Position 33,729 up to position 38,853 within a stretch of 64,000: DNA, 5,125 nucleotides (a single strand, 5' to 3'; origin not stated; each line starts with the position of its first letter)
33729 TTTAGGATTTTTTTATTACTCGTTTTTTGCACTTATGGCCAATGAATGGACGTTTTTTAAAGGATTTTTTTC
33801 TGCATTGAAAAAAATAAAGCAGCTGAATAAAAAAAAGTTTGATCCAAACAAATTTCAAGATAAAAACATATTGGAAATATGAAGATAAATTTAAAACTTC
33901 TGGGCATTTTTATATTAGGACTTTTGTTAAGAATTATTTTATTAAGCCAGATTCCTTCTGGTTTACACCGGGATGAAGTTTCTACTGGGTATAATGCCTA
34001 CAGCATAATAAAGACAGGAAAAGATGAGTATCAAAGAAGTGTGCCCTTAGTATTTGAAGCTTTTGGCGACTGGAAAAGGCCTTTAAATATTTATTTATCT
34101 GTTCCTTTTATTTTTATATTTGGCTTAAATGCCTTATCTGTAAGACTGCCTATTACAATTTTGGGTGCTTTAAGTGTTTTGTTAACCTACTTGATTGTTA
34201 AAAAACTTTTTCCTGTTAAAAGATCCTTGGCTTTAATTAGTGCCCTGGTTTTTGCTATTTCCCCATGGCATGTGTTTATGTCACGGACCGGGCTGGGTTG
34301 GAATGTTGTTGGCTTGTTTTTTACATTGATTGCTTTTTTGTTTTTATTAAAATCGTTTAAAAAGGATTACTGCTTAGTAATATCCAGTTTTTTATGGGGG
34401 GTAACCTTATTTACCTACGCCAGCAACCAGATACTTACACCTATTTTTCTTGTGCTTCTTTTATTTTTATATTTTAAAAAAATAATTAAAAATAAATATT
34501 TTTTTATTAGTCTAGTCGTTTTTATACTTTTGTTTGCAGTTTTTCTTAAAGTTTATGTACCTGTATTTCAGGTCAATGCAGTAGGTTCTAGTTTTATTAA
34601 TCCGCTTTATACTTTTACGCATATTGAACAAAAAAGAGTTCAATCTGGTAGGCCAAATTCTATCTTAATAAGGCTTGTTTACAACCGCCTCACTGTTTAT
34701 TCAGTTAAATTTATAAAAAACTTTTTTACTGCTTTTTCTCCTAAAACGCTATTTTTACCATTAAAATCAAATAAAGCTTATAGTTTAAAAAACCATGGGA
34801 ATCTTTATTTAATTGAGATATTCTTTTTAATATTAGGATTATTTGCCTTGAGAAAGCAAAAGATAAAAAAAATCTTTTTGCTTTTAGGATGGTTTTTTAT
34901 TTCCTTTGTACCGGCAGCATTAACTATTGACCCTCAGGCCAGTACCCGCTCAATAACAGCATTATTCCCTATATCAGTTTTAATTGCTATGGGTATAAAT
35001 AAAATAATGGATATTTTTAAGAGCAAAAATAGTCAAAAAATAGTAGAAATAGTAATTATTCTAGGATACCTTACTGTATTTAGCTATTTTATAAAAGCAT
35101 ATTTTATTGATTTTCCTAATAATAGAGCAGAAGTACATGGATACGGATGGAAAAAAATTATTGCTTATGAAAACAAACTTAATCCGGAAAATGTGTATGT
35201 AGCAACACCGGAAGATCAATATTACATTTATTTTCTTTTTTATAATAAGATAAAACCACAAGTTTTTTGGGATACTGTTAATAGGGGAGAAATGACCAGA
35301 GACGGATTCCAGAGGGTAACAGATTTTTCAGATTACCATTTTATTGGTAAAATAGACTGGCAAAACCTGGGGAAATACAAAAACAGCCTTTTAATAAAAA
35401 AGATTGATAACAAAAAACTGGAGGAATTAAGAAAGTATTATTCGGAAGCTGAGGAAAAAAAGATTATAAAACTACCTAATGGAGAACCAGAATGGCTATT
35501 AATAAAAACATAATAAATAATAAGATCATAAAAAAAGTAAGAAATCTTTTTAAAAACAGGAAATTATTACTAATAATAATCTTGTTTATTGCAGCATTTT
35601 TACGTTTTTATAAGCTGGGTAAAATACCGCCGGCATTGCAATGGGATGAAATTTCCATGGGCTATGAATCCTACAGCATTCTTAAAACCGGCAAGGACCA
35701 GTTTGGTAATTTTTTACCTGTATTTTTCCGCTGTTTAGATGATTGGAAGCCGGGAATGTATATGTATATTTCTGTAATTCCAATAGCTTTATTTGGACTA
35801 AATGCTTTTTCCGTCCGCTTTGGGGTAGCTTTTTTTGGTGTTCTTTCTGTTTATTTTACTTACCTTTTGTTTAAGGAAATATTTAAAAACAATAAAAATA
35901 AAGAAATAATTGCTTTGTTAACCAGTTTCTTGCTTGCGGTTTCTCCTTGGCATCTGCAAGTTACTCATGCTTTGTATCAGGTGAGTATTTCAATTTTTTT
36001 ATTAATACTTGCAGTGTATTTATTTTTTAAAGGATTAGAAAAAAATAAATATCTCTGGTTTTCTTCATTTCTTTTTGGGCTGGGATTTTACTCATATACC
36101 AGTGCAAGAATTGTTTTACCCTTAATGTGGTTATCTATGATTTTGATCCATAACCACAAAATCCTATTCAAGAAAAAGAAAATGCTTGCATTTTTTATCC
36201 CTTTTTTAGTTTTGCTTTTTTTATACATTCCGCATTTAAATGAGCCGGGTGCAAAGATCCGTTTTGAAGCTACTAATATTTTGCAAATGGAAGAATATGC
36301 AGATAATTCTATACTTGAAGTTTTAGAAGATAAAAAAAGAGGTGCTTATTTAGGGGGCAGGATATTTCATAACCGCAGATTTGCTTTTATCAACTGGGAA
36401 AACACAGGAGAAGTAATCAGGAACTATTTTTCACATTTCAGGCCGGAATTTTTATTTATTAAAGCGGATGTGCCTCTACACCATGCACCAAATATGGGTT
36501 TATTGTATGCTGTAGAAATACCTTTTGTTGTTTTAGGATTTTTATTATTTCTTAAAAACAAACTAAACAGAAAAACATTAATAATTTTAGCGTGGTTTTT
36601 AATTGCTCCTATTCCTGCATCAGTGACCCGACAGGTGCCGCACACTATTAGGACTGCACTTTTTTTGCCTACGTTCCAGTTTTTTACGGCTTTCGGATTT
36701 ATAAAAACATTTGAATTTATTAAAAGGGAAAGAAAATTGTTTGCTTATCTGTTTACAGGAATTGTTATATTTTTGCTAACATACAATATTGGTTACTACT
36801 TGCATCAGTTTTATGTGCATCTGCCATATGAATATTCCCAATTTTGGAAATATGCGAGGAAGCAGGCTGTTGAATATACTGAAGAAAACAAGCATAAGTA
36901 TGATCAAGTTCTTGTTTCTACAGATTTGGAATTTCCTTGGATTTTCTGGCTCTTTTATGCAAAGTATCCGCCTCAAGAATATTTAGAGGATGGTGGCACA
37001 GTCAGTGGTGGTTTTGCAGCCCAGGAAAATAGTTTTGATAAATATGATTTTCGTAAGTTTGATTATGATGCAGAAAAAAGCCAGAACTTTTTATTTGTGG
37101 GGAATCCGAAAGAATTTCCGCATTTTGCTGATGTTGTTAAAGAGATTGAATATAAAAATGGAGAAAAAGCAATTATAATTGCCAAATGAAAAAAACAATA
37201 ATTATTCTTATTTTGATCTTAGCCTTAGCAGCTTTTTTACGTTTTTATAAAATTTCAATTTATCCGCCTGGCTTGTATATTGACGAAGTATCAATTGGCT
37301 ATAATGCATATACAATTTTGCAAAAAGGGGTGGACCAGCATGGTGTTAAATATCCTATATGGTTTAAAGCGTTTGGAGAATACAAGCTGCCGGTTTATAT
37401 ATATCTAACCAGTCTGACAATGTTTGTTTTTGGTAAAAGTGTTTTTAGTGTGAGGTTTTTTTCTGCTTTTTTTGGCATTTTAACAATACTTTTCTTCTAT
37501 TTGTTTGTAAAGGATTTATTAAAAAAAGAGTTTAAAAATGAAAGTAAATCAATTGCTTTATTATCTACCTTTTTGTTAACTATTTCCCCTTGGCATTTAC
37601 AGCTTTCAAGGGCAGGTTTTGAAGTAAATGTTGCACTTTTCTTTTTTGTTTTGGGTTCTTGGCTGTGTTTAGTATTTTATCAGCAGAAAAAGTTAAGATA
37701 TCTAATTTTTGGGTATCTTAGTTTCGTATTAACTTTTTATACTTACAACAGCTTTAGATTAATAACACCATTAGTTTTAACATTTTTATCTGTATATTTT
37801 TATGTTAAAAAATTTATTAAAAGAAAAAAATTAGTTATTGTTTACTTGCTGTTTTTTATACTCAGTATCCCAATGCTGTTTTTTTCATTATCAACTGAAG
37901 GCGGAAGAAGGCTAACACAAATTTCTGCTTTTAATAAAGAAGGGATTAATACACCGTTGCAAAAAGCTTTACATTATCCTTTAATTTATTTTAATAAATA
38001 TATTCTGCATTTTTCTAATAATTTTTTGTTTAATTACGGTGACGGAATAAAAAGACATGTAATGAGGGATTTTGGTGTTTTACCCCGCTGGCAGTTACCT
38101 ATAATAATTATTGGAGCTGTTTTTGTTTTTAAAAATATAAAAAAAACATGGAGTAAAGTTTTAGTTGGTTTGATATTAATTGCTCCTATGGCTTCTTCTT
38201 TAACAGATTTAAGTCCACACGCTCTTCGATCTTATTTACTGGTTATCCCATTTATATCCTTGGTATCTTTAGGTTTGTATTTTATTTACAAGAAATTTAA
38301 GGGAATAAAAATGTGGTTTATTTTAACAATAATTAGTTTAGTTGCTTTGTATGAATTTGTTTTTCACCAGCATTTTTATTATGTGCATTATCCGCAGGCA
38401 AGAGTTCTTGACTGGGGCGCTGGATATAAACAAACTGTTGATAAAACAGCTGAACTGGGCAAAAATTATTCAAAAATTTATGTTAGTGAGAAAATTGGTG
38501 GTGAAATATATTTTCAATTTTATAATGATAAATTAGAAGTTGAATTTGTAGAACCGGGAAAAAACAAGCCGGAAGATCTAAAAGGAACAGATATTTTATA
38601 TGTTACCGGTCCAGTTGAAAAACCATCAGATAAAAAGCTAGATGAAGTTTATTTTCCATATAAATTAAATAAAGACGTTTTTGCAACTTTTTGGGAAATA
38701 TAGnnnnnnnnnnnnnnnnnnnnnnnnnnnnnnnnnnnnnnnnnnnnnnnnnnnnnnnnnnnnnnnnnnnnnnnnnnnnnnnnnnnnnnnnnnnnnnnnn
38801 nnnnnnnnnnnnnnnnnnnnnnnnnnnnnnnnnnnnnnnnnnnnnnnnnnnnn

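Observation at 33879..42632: Head-to-tail array of five full-length PMT_2/ArnT-like paralogs plus one decayed copy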

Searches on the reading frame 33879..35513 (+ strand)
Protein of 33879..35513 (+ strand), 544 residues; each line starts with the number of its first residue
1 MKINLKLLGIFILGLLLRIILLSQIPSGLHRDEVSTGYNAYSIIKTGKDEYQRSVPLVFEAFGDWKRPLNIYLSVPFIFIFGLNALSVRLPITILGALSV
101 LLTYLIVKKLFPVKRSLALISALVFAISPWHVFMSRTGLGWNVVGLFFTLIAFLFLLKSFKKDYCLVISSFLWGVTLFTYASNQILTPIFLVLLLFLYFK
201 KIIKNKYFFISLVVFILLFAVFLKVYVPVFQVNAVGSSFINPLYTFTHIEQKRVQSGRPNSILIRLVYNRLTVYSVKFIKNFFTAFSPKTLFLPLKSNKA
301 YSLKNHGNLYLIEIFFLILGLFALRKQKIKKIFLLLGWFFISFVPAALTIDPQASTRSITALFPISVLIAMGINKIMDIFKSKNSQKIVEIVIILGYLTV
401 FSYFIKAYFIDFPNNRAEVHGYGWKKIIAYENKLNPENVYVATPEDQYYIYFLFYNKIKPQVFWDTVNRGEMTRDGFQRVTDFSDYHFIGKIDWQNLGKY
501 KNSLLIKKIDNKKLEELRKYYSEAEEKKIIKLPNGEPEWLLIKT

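Call 3: search_protein_families(library=pfam, proteins=[window:33879-35513:+], max_evalue=0.01)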
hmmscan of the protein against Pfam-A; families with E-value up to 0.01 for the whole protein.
window:33879-35513:+ (544 aa): 1 family
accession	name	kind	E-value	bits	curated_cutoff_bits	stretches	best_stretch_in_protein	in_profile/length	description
PF13231.12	PMT_2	-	4e-10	40.6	26.1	1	76-222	12-157/160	Dolichyl-phosphate-mannose-protein mannosyltransferase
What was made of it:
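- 33879..35513 (+): Paralog A, a GT-C (PMT_2) enzyme of 544 aa. It is the most diverged and most patchily distributed type (YNRL instead of HNRR; degenerate PHxxR and YPPQ motifs). PMT_2 E 4e-10 (call 3).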

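Call 30: search_protein_families(library=ncbifam, proteins=[window:33879-35513:+], max_evalue=0.01)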
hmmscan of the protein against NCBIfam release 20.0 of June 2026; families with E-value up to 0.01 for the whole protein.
window:33879-35513:+ (544 aa): 0 families

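Call 79: find_homologous_proteins(query=window:33879-35510:+, max_evalue=1e-30)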
Query window:33879-35510:+ (544 aa): 571 proteins with E <= 1e-30 among 8000 candidates; the best 120 are listed.
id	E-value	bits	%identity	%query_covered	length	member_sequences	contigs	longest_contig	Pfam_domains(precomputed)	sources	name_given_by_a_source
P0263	0.0e+0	1186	100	100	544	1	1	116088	PF13231.13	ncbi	-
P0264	2.8e-169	583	51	100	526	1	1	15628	PF13231.13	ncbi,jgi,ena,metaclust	metaclust:\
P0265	1.4e-117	412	43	89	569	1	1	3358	-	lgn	-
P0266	1.1e-106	376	39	100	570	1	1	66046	PF02366.25,PF13231.13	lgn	-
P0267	2.8e-97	345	38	97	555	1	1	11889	PF02366.25,PF13231.13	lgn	-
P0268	1.0e-91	327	37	99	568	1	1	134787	PF02366.25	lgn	-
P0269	1.6e-90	323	36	99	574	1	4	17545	PF02366.25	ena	-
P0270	1.3e-89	320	35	97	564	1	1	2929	PF13231.13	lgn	-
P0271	1.5e-87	313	35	99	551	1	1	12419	PF02366.25,PF13231.13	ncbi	-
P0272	8.6e-87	310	36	92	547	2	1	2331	PF13231.13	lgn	-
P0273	1.8e-85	306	35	98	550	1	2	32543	PF02366.25,PF13231.13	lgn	-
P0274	3.4e-84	302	37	97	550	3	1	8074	PF13231.13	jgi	-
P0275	5.3e-84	301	34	90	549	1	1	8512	PF02366.25,PF13231.13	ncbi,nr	ncbi:MAG: glycosyltransferase family 39 protein [bacterium]|nr:glycosyltransferase family 39 protein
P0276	1.6e-83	300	36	99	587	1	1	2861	PF02366.25,PF13231.13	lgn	-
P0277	1.2e-82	297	36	90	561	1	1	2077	PF02366.25,PF13231.13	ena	-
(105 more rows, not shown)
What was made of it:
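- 33879..35513 (+): Nearest database relatives are 51%, 43% and 39% identical (call 79).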

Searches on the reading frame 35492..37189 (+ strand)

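Call 3: search_protein_families(library=pfam, proteins=[window:35492-37189:+], max_evalue=0.01)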
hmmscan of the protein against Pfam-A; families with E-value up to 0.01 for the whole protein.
window:35492-37189:+ (565 aa): 1 family
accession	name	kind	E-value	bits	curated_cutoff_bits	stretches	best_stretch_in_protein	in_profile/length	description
PF13231.12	PMT_2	-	2.7e-13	50.9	26.1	1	86-241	2-154/160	Dolichyl-phosphate-mannose-protein mannosyltransferase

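Call 30: search_protein_families(library=ncbifam, proteins=[window:35492-37189:+], max_evalue=0.01)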
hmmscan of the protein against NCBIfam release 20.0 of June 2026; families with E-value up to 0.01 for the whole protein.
window:35492-37189:+ (565 aa): 2 families
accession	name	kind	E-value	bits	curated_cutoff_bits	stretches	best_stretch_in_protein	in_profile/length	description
NF009784.2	PRK13279.1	equivalog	0.00049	18.8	567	1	86-214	61-191/539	lipid IV(A) 4-amino-4-deoxy-L-arabinosyltransferase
NF047440.1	LA3751_2_3_fam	subfamily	0.0034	16.3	200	1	107-245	96-236/460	LA_3751/LA_3752 family putative glycosyltransferase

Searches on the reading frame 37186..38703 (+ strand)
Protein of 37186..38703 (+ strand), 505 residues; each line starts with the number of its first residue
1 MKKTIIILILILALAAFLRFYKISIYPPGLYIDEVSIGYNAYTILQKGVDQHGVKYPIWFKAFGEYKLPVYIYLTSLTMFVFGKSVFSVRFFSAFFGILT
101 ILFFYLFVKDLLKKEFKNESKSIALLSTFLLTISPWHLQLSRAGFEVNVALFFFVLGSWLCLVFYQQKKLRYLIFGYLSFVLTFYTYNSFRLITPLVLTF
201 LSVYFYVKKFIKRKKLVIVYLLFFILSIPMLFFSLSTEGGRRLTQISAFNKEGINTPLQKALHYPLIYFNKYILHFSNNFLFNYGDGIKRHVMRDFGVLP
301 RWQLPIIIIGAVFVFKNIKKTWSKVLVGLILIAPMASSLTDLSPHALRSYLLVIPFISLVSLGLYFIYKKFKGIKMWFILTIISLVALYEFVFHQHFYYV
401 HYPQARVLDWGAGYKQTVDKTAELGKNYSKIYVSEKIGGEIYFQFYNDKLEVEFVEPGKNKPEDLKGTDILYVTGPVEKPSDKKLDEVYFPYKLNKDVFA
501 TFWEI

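Call 3: search_protein_families(library=pfam, proteins=[window:37186-38703:+], max_evalue=0.01)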
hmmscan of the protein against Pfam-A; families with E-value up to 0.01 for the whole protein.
window:37186-38703:+ (505 aa): 3 families
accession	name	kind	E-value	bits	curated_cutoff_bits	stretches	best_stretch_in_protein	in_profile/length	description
PF13231.12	PMT_2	-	8.3e-10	39.5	26.1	1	69-232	4-159/160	Dolichyl-phosphate-mannose-protein mannosyltransferase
PF02366.24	PMT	-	0.00011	22.3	22.7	1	10-178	2-173/245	Dolichyl-phosphate-mannose-protein mannosyltransferase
PF24124.1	YphA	-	0.001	19.2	28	1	119-201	23-105/198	YphA-like integral membrane protein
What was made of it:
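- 37186..38703 (+): Paralog C, a GT-C (PMT_2) enzyme of 505 aa. This is the C-type orthogroup, which lacks the LL4 segment with HNRR and a ~23-residue hairpin of the C-terminal domain. It is always followed by X. PMT_2 E 8e-10 (call 3).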

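Call 30: search_protein_families(library=ncbifam, proteins=[window:37186-38703:+], max_evalue=0.01)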
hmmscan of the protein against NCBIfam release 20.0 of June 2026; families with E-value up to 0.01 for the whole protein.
window:37186-38703:+ (505 aa): 1 family
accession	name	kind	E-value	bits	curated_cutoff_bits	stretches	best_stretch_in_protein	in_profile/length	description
TIGR03663.1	TIGR03663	subfamily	0.00082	18.5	126.25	1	7-209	3-182/435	flippase activity-associated protein Agl23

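Call 57: find_related_loci(query=A6, collection=genome_contigs, flank=4000)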
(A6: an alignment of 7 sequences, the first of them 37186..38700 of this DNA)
Query A6 (505 aa) in genome_contigs; peptide patterns used: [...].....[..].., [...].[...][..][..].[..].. (x = any residue, [..] = any of these).
366 stretches matched a pattern; 333 encode a relative of the query (tblastn E <= 1e-3); the best 80 are kept; 80 distinct loci.
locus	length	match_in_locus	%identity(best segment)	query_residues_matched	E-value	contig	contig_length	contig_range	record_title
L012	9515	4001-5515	42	8-505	3e-118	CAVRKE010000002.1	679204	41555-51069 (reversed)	MAG: Candidatus Levybacteria bacterium isolate MFD01476.bin.1.95 genome assembly, contig: contig_6007, whole genome shot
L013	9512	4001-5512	43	6-505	7e-118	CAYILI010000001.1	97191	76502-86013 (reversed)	MAG TPA_asm: uncultured Gammaproteobacteria bacterium isolate ERP119705_co22_367 genome assembly, contig: NODE_95_length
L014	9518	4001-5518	45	1-505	5e-116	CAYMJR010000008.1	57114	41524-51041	MAG TPA_asm: uncultured Gammaproteobacteria bacterium isolate SRP272529_co1_137 genome assembly, contig: NODE_622_length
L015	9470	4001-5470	45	19-505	1e-115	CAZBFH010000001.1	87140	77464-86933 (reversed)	MAG TPA_asm: uncultured Gammaproteobacteria bacterium isolate SRP342105_co2_162 genome assembly, contig: NODE_222_length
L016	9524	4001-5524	41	1-505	8e-113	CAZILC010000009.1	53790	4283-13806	MAG TPA_asm: uncultured Gammaproteobacteria bacterium isolate SRP200132_co1_59 genome assembly, contig: NODE_945_length_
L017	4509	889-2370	43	1-491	2e-113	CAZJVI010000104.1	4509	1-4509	MAG TPA_asm: uncultured Gammaproteobacteria bacterium isolate binchicken_co50_326 genome assembly, contig: NODE_29681_le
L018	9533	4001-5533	39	2-505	2e-112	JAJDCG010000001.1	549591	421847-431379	MAG: Candidatus Levyibacteriota bacterium isolate OFTM197 OFTM197_0, whole genome shotgun sequence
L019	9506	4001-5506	43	8-505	2e-111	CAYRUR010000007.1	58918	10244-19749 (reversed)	MAG TPA_asm: uncultured Gammaproteobacteria bacterium isolate SRP144015_co1_42 genome assembly, contig: NODE_280_length_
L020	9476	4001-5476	42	18-505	3e-111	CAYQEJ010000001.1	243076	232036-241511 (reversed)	MAG TPA_asm: uncultured Gammaproteobacteria bacterium isolate SRP278252_co2_88 genome assembly, contig: NODE_35_length_2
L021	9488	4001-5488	41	15-505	6e-110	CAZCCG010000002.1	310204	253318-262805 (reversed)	MAG TPA_asm: uncultured Gammaproteobacteria bacterium isolate SRP200132_co1_33 genome assembly, contig: NODE_20_length_3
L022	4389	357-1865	44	4-505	1e-109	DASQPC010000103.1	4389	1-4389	MAG TPA_asm: Candidatus Methylomirabilota bacterium isolate SMAG_U10819 k141_2846228, whole genome shotgun sequence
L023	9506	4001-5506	40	3-502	2e-106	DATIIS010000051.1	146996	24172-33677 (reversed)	MAG TPA_asm: Candidatus Saccharimonadales bacterium isolate SMAG_U15671 k141_315644, whole genome shotgun sequence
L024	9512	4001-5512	42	6-505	6e-106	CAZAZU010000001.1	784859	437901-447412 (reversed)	MAG TPA_asm: uncultured Gammaproteobacteria bacterium isolate SRP178908_co1_328 genome assembly, contig: NODE_1_length_7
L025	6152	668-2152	42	14-505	9e-106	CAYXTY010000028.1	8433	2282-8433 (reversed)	MAG TPA_asm: uncultured Gammaproteobacteria bacterium isolate SRP286056_co1_91 genome assembly, contig: NODE_11233_lengt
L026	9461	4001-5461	39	22-505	1e-105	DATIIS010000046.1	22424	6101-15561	MAG TPA_asm: Candidatus Saccharimonadales bacterium isolate SMAG_U15671 k141_353336, whole genome shotgun sequence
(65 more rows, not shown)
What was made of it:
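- Tried and rejected: I used a C-type alignment instead (call 57).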
